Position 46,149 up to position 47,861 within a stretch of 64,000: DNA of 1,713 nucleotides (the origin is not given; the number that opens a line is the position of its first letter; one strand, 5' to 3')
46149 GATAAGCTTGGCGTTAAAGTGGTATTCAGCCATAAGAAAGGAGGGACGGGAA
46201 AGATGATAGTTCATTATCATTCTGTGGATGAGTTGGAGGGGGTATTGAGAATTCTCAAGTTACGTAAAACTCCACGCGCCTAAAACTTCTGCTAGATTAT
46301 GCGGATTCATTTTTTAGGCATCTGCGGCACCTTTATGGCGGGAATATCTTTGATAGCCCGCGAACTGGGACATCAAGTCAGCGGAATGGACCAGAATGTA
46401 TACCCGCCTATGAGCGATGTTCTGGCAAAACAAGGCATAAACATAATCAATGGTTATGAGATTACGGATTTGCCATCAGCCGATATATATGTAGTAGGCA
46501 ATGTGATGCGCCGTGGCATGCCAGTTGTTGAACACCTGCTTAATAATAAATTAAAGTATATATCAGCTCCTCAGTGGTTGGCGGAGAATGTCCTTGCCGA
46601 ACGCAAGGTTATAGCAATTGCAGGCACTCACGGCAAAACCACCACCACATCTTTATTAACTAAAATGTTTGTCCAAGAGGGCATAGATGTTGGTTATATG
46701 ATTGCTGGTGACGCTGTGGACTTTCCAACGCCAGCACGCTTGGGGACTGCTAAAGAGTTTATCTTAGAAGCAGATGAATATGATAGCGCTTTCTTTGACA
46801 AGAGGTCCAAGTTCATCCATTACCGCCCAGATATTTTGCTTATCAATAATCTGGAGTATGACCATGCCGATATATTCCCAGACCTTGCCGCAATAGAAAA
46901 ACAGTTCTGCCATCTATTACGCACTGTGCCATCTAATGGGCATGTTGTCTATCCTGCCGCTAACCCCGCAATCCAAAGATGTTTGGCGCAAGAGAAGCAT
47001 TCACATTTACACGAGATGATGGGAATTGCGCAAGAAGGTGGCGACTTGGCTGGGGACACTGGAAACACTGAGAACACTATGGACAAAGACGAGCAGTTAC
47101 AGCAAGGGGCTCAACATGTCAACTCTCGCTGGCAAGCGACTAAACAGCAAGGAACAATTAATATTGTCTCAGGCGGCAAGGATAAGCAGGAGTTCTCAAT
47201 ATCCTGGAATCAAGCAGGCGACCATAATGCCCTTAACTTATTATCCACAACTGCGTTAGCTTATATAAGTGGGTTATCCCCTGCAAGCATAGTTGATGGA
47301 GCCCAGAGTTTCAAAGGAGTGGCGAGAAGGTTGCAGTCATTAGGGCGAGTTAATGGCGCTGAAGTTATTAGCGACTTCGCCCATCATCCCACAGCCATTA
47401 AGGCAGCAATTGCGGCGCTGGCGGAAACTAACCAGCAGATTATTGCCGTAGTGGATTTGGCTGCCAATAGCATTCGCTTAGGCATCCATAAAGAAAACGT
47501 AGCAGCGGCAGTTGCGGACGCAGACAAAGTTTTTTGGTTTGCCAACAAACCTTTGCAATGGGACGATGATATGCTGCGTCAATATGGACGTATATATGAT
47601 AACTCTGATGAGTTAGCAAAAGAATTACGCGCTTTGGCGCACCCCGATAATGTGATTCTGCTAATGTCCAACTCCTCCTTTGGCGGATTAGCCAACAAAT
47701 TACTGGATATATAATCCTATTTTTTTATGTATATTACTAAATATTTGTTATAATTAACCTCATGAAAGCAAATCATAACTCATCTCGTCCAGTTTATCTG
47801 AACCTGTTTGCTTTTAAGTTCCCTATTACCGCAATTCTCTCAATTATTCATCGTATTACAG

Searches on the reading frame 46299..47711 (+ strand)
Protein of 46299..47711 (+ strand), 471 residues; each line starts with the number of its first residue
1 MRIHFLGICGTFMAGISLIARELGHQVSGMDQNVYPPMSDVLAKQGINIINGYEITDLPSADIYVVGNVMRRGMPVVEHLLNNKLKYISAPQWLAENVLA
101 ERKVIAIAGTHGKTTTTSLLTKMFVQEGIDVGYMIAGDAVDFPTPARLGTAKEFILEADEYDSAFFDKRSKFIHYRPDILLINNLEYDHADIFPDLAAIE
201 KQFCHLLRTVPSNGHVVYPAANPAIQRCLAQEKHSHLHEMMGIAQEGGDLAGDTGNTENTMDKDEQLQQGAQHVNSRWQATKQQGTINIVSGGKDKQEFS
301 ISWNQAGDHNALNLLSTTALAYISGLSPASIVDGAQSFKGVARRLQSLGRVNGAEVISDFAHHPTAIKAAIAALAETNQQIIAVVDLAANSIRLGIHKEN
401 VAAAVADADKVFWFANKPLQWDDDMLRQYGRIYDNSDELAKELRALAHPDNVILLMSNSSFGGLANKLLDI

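Call 39: search_solved_structures(query=window:46299-47711:+, show_alignments=1, max_evalue=1e-10)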
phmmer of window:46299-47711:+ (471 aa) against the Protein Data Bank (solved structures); distinct sequences matched with E-value up to 1e-10: 16.
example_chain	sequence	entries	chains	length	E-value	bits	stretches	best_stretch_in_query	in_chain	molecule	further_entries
3hn7_A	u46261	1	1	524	1.3e-96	327.8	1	1-469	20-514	UDP-N-acetylmuramate-L-alanine ligase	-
3eag_A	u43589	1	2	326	3.1e-72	247.5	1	2-228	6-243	UDP-N-acetylmuramate:L-alanyl-gamma-D-glutamyl-meso-diaminopimelate ligase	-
6x9f_A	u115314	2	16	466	1.9e-44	155.9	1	2-231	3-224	UDP-N-acetylmuramate--L-alanine ligase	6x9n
29zm_A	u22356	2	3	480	2.1e-44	155.7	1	2-231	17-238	UDP-N-acetylmuramate--L-alanine ligase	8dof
9s8i_A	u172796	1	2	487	2.3e-44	155.6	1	2-231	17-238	UDP-N-acetylmuramate--L-alanine ligase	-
8egm_A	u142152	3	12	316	6e-38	134.5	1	2-231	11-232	UDP-N-acetylmuramate--L-alanine ligase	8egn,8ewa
5vvw_A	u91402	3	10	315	6.3e-38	134.4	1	2-231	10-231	UDP-N-acetylmuramate--L-alanine ligase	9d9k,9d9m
2f00_A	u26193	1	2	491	8.3e-36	127.4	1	2-230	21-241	UDP-N-acetylmuramate--L-alanine ligase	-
6cau_A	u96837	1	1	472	9.2e-36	127.3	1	2-218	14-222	UDP-N-acetylmuramate--L-alanine ligase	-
1gqq_A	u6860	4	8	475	1.5e-34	123.3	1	2-228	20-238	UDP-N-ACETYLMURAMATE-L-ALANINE LIGASE | UDP-N-acetylmuramate--alanine ligase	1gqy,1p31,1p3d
4hv4_A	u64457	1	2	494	2.7e-34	122.4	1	2-231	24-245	UDP-N-acetylmuramate--L-alanine ligase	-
9ir5_A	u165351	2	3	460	6.2e-32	114.6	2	2-208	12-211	UDP-N-acetylmuramate--L-alanine ligase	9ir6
7bva_A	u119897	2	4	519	1.1e-25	94.1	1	2-374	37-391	UDP-N-acetylmuramate--L-alanine ligase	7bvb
3mvn_A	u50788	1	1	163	1.7e-22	83.6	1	340-469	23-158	UDP-N-acetylmuramate:L-alanyl-gamma-D-glutamyl-medo-diaminopimelate ligase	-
3lk7_A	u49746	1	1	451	6.6e-13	51.9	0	306-374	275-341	UDP-N-acetylmuramoylalanine--D-glutamate ligase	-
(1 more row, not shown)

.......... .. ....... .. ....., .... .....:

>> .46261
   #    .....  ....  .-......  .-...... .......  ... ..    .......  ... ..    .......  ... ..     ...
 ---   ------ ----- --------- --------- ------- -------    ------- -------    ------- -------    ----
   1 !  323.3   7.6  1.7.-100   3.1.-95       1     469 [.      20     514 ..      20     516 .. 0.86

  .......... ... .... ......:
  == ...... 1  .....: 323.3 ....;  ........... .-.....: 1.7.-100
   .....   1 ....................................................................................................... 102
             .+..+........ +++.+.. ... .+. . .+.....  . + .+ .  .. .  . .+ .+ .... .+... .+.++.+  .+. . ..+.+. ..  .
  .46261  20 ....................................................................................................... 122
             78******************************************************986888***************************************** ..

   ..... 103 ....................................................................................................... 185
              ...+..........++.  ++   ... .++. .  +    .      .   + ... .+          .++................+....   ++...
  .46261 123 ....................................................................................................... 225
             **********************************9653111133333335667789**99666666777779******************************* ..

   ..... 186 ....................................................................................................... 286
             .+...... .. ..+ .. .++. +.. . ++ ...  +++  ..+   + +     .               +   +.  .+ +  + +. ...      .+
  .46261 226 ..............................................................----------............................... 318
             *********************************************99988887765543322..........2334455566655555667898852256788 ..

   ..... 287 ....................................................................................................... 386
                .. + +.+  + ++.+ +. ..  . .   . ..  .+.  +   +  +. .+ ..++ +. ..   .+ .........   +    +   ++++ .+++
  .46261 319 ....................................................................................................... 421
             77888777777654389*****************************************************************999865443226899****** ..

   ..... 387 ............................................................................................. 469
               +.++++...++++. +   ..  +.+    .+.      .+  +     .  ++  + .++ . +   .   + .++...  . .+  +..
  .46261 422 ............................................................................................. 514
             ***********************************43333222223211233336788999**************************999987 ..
